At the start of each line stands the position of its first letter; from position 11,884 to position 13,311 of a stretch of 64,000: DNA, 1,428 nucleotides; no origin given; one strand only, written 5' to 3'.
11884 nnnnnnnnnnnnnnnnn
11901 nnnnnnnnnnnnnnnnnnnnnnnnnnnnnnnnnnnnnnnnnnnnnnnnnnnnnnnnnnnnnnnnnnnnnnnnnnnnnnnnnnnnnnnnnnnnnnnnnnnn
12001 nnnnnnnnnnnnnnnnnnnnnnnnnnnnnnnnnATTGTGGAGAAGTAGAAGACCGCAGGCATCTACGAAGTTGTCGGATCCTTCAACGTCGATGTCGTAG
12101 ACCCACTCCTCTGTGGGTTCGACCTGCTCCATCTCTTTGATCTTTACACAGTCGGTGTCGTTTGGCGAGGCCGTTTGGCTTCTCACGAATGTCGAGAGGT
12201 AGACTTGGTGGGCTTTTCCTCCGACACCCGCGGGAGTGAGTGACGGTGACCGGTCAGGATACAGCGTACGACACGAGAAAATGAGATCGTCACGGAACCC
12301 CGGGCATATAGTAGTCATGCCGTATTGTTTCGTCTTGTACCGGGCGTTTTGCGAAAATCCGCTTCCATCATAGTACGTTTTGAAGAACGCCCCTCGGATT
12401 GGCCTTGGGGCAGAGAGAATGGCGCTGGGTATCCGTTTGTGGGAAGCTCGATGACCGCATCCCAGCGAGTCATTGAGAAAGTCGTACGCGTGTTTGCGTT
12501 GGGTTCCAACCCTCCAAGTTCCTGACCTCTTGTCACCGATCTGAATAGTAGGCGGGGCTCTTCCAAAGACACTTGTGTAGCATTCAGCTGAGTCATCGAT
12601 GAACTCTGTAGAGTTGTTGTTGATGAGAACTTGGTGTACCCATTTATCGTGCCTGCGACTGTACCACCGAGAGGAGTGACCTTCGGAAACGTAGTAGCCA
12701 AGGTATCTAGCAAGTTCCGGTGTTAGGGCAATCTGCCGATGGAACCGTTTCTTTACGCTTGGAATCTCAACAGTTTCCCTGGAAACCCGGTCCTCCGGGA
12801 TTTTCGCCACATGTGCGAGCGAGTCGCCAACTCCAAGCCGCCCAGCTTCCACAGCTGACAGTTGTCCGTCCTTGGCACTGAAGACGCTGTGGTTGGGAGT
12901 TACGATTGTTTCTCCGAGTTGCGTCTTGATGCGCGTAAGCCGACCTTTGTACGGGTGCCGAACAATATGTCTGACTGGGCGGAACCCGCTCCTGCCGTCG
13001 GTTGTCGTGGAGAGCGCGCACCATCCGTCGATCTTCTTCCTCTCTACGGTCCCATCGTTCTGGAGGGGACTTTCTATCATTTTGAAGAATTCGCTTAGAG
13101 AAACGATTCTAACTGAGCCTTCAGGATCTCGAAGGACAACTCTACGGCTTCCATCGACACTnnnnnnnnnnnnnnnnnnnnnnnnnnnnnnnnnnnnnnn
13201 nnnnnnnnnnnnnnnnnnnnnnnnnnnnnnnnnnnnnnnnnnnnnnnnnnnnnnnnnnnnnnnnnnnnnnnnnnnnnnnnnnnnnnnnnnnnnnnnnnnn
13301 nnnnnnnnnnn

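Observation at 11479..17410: Both atpA and atpB carry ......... inteins; the atpB intein uses Ser1/Thr+1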

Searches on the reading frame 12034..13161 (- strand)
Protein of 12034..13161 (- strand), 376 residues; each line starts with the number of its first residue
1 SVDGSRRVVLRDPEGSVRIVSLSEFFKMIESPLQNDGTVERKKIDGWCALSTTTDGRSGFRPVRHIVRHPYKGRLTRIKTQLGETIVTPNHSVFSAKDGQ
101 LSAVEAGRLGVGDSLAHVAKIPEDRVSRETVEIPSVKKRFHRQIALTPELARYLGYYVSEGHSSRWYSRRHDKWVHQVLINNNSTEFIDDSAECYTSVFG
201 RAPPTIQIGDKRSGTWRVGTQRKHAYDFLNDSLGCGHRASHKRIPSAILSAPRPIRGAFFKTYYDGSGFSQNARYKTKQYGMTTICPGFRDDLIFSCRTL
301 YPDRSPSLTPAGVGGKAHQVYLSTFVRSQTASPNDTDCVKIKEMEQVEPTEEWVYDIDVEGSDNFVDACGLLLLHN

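Call 9: search_protein_families(library=pfam, proteins=[window:12034-13161:-], max_evalue=10)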
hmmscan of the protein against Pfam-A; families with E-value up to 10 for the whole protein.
seq(376 aa): 1 family
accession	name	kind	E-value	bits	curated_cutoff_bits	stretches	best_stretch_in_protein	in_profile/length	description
PF14890.11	Intein_splicing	-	3.7e-14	53.2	35.8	1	46-376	37-155/155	Intein splicing domain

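Call 12: find_homologous_proteins(query=window:12034-13161:-, max_evalue=0.001)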
Query seq(376 aa) (376 aa): 8 proteins with E <= 0.001 among 3141 candidates.
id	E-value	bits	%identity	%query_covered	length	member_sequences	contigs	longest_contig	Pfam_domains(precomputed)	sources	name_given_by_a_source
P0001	9.0e-88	313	94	42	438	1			PF02874.30,PF00006.32,PF14890.12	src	-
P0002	2.9e-58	216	44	69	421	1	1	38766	PF00006.32,PF22919.2,PF14528.12,PF14890.12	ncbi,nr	ncbi:hypothetical protein HYV85_01280, partial [Candidatus Woesearchaeota archaeon]|nr:hypothetical 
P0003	3.8e-51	192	45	60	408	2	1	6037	PF00006.32,PF22919.2,PF14890.12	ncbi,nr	ncbi:hypothetical protein HY637_05370 [Candidatus Woesearchaeota archaeon]|nr:hypothetical protein [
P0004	2.0e-48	183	93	25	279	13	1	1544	PF00006.32,PF22919.2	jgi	jgi:hypothetical protein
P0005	2.1e-48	183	92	25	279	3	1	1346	PF00006.32,PF22919.2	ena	-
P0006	1.3e-34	138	84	22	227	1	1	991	PF00006.32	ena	-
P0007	2.7e-34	137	78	23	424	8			PF02874.30,PF00006.32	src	-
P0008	1.5e-7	49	80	11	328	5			PF02874.30,PF00006.32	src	-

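Call 16: find_encoding_contigs(protein=P0002, flank=10000, max_places=4)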
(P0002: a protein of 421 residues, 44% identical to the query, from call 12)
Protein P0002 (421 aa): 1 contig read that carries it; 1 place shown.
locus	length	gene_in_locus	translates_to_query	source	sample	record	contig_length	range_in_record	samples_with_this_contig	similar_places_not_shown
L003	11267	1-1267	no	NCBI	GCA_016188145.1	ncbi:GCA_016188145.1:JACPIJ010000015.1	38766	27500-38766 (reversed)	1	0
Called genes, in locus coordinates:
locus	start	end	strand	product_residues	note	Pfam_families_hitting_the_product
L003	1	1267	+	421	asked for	PF14528:LAGLIDADG_3 (faint), PF14890:Intein_splicing, PF00006:ATP-synt_ab, PF22919:ATP-synt_VA_C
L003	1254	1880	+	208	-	PF01813:ATP-synt_D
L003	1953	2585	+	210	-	-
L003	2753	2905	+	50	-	PF03911:Sec61_beta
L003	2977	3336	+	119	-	PF01849:NAC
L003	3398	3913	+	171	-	-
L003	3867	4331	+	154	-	-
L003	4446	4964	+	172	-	-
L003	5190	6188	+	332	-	PF00297:Ribosomal_L3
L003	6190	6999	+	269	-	PF00573:Ribosomal_L4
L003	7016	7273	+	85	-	PF00276:Ribosomal_L23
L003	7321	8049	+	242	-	PF00181:Ribosomal_L2_N (weak), PF03947:Ribosomal_L2_C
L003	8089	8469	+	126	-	PF00203:Ribosomal_S19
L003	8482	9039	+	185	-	PF00237:Ribosomal_L22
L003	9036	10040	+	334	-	PF07650:KH_2, PF00189:Ribosomal_S3_C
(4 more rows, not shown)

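Call 20: search_protein_representatives(protein=window:12034-13161:-)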
Query: 376 residues. Proteins with E-value up to 0.001 (for the whole library): 1007; up to 1e-10: 221; up to 1e-30: 8. The best 150 are listed.
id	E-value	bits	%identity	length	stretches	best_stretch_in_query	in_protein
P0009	1.4e-89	317.0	45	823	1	1-376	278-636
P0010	1.1e-43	165.9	37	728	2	143-376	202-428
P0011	1.5e-42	162.2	30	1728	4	5-191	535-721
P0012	4.7e-42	160.5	36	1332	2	146-376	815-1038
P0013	1.5e-36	142.4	32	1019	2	1-129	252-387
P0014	6.2e-32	127.2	33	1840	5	6-98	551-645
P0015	2.4e-31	125.3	31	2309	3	138-376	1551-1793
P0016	5.7e-31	124.1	33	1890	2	130-376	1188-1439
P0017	2.2e-28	115.6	37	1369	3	144-269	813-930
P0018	3.0e-28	115.1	32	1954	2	138-372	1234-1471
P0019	1.5e-26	109.5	31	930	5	4-115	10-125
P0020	7.2e-24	100.7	30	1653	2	141-376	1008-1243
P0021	7.5e-24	100.6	36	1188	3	1-134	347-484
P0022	7.7e-24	100.6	31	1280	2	140-376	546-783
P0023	2.0e-23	99.3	28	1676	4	74-269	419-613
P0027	2.9e-22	95.4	28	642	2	5-267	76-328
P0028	3.3e-22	95.2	29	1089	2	8-267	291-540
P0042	3.7e-19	85.2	28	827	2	40-284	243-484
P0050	5.6e-18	81.3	29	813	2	49-285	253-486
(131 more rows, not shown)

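Call 21: search_protein_families(library=pfam, proteins=[P0009, P0010, P0012, P0013, P0019, P0021, P0027, P0028, P0042, P0050], max_evalue=0.00001)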
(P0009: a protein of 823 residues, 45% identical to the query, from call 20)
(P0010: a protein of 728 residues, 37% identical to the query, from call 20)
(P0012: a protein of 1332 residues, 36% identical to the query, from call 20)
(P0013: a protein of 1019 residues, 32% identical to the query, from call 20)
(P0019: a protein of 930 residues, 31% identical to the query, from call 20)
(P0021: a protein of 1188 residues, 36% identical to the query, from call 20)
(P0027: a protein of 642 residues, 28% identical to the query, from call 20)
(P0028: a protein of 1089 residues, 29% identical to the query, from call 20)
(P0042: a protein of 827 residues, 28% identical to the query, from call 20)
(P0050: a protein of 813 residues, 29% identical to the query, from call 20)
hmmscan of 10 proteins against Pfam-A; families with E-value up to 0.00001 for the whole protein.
P0009 (823 aa): 4 families
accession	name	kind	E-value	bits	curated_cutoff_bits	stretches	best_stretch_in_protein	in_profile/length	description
PF00006.31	ATP-synt_ab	-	6e-70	235.6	29.5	2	130-278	1-143/213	ATP synthase alpha/beta family, nucleotide-binding domain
PF22919.1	ATP-synt_VA_C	-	1.6e-31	108.8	24.7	1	713-811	2-100/101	C-terminal domain of V and A type ATP synthase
PF14890.11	Intein_splicing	-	5.2e-14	52.8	35.8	1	342-636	38-155/155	Intein splicing domain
PF02874.29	ATP-synt_ab_N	-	2.4e-13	50.8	20.9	1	8-73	1-69/69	ATP synthase alpha/beta family, beta-barrel domain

P0010 (728 aa): 3 families
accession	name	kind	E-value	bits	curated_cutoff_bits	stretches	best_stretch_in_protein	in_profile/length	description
PF00136.26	DNA_pol_B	-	7.5e-56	190.2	23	1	428-644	228-452/453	DNA polymerase family B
PF14890.11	Intein_splicing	-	1.4e-13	51.4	35.8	1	44-428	38-155/155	Intein splicing domain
PF14528.11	LAGLIDADG_3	-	4e-08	33.9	22.5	0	208-271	3-62/82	LAGLIDADG-like domain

P0012 (1332 aa): 4 families
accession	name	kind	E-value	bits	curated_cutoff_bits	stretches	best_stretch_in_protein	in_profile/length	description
PF00136.26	DNA_pol_B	-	1.9e-106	357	23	2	1039-1255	229-453/453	DNA polymerase family B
PF03104.25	DNA_pol_B_exo1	-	2.1e-38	132.5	23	1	114-325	2-239/242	DNA polymerase family B, exonuclease domain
PF14890.11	Intein_splicing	-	9.6e-13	48.6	35.8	1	619-1038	9-155/155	Intein splicing domain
PF13482.12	RNase_H_2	-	4.7e-07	30.3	22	1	228-371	41-158/165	RNase_H superfamily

P0013 (1019 aa): 3 families
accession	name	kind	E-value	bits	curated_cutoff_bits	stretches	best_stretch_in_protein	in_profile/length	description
PF14890.11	Intein_splicing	-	1.2e-20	74.3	35.8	1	271-695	10-155/155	Intein splicing domain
PF00136.26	DNA_pol_B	-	6.1e-12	45.5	23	0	790-990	250-438/453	DNA polymerase family B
PF14528.11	LAGLIDADG_3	-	5.8e-07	30.1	22.5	0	472-525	2-50/82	LAGLIDADG-like domain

P0019 (930 aa): 3 families
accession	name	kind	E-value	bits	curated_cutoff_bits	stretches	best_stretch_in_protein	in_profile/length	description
PF14890.11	Intein_splicing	-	4.7e-37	127.6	35.8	2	26-319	10-155/155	Intein splicing domain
PF21180.3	TOP6A-Spo11_Toprim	-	8e-17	62.2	24.1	1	851-924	95-170/170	Topoisomerase 6 subunit A/Spo11, Toprim domain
PF14528.11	LAGLIDADG_3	-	6.3e-08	33.2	22.5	0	656-709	1-55/82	LAGLIDADG-like domain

P0021 (1188 aa): 4 families
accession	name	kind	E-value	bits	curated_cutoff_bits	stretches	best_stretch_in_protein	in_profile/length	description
PF00136.26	DNA_pol_B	-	2.3e-67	228.2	23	2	915-1165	161-452/453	DNA polymerase family B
PF14890.11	Intein_splicing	-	4.1e-23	82.3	35.8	1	399-916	26-155/155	Intein splicing domain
PF03104.25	DNA_pol_B_exo1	-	1.2e-17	64.6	23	1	23-126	135-240/242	DNA polymerase family B, exonuclease domain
PF14528.11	LAGLIDADG_3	-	6.7e-12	45.9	22.5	1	736-795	2-69/82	LAGLIDADG-like domain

P0027 (642 aa): 2 families
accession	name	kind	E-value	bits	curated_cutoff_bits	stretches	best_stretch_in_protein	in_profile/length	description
PF00493.29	MCM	-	2.3e-29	102.6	23.3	1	1-73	22-94/224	MCM P-loop domain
PF14890.11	Intein_splicing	-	2.5e-20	73.3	35.8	1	87-558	8-155/155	Intein splicing domain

P0028 (1089 aa): 5 families
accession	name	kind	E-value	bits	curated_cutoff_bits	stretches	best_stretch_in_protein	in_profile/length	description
PF00493.29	MCM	-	8.8e-79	264.2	23.3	2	770-901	92-224/224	MCM P-loop domain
PF17207.9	MCM_OB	-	4.5e-31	107.7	24.8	1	29-155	2-126/126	MCM OB domain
PF17855.7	MCM_lid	-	2.4e-23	82.9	27.4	1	916-996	2-85/87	MCM AAA-lid domain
PF14890.11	Intein_splicing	-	9.9e-17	61.6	35.8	1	327-770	22-155/155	Intein splicing domain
PF01078.27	Mg_chelatase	-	5.4e-06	26.4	20.3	0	788-879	97-197/207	Magnesium chelatase, subunit ChlI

P0042 (827 aa): 3 families
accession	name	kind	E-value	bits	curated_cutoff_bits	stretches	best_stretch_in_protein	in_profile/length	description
PF01041.23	DegT_DnrJ_EryC1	-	1.8e-68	231.8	19.8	2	43-218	4-179/360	DegT/DnrJ/EryC1/StrS aminotransferase family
PF14890.11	Intein_splicing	-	1.6e-16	60.9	35.8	1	238-599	12-155/155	Intein splicing domain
PF14528.11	LAGLIDADG_3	-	2.6e-10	40.8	22.5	1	455-516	2-58/82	LAGLIDADG-like domain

P0050 (813 aa): 3 families
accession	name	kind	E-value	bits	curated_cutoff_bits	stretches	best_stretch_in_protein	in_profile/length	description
PF01041.23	DegT_DnrJ_EryC1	-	6.3e-48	164.3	19.8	2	599-804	178-359/360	DegT/DnrJ/EryC1/StrS aminotransferase family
PF14890.11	Intein_splicing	-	1.4e-19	70.9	35.8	1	249-598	19-155/155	Intein splicing domain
PF14528.11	LAGLIDADG_3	-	2e-12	47.7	22.5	1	454-517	2-61/82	LAGLIDADG-like domain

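Call 29: find_related_loci(query=A2, collection=genome_contigs, flank=6000)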
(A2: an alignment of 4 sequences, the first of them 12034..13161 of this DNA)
Query A2 (376 aa) in genome_contigs; peptide patterns used: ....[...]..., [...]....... (x = any residue, [..] = any of these).
73 stretches matched a pattern; 28 encode a relative of the query (tblastn E <= 1e-3); 28 distinct loci.
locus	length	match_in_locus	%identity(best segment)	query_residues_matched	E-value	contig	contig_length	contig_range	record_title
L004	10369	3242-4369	89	1-376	0e+0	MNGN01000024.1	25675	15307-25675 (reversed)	MAG: Crenarchaeota archaeon 13_1_40CM_3_52_17 13_1_40cm_3_scaffold_1419, whole genome shotgun sequence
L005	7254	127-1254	88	1-376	0e+0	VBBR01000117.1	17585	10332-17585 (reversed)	MAG: Candidatus Bathyarchaeota archaeon isolate BA_23 14_0903_13_30cm_scaffold_4230499, whole genome shotgun sequence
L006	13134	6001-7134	87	1-376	0e+0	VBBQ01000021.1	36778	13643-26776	MAG: Candidatus Bathyarchaeota archaeon isolate BA_22 14_1009_05_40cm_scaffold_2726, whole genome shotgun sequence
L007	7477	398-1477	45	1-376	2e-105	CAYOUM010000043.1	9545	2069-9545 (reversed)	MAG TPA_asm: uncultured Methanomassiliicoccales archaeon isolate binchicken_co260_609 genome assembly, contig: NODE_1074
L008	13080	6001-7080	44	1-376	1e-103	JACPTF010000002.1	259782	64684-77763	MAG: Candidatus Woesearchaeota archaeon isolate NC_groundwater_725_Ag_S-0.2um_48_19 S36_SO-2_scaffold_134014, whole geno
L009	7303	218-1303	43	1-376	2e-99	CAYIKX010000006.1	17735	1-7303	MAG TPA_asm: uncultured Methanosarcinales archaeon isolate ERP119705_co20_50 genome assembly, contig: NODE_3247_length_1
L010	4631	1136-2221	43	1-376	9e-99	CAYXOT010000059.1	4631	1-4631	MAG TPA_asm: uncultured archaeon isolate binchicken_co21_401 genome assembly, contig: NODE_26248_length_4631_cov_4.94296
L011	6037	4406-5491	42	1-376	2e-97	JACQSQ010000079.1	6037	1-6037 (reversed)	MAG: Candidatus Woesearchaeota archaeon isolate NC_groundwater_1389_Ag_S-0.2um_39_97 S_p2_S4_coassembly_k141_2972081, wh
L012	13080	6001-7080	43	1-376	9e-97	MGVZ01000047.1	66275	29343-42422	MAG: Euryarchaeota archaeon RBG_16_67_27 RBG_16_scaffold_4275, whole genome shotgun sequence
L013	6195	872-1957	44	1-376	7e-96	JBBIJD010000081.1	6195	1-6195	MAG: Candidatus Fraserbacteria bacterium isolate ESF170215_bin_154 NODE_3370_length_6195_cov_12.514821, whole genome sho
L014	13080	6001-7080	42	1-376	5e-92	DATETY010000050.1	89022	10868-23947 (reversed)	MAG TPA_asm: Thermoplasmata archaeon isolate SMAG_U8327 k141_414139, whole genome shotgun sequence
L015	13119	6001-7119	41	1-376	5e-91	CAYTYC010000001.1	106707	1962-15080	MAG TPA_asm: uncultured archaeon isolate binchicken_co17_196 genome assembly, contig: NODE_538_length_106707_cov_6.43963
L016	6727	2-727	44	117-376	4e-64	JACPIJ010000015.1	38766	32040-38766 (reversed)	MAG: Candidatus Woesearchaeota archaeon isolate NC_groundwater_437_Ag_B-0.1um_48_22 GD18-4_B1_scaffold_245114, whole gen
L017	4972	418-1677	23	1-376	6e-24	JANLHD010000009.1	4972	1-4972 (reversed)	MAG: archaeon isolate P6-8 k99_1891, whole genome shotgun sequence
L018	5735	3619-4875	22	1-376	2e-19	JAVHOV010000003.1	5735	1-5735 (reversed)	MAG: archaeon isolate WB02no2_33_12 NODE_12431_length_5735_cov_8.472887, whole genome shotgun sequence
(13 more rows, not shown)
